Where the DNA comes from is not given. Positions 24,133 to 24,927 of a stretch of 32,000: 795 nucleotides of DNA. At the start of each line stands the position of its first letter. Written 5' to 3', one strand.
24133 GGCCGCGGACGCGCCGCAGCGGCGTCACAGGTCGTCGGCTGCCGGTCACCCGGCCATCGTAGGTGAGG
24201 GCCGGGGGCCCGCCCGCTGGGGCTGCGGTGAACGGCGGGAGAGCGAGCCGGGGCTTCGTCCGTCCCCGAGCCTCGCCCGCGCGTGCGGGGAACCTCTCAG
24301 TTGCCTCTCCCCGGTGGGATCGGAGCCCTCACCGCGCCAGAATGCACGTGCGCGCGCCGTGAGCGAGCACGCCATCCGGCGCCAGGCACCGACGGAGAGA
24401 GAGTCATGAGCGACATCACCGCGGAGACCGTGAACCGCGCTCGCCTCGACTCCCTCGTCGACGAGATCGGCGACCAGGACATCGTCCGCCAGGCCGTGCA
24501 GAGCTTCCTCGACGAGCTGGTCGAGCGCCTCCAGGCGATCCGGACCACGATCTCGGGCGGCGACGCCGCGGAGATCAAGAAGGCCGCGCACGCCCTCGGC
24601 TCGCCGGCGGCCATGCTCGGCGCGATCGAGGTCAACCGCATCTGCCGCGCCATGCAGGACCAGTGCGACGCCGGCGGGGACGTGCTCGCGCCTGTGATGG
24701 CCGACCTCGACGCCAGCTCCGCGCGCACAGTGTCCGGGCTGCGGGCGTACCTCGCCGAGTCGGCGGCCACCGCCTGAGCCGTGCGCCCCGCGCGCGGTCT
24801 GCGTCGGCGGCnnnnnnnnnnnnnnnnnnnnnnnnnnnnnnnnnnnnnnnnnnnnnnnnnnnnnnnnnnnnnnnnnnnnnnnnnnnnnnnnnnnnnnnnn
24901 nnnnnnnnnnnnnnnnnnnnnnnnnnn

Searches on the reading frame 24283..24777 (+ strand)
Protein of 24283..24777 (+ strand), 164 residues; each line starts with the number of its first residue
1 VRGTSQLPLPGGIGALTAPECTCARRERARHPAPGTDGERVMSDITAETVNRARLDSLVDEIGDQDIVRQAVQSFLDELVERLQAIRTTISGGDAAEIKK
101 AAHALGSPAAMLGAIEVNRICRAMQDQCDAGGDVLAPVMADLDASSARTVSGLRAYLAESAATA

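Call 26: search_protein_families(library=pfam, proteins=[window:24283-24777:+], max_evalue=0.001)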
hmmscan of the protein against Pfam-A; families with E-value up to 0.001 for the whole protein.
window:24283-24777:+ (164 aa): 1 family
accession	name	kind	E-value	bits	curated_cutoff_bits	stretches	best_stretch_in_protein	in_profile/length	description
PF01627.28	Hpt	-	1.1e-11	45.2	24.6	1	71-152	2-73/84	Hpt domain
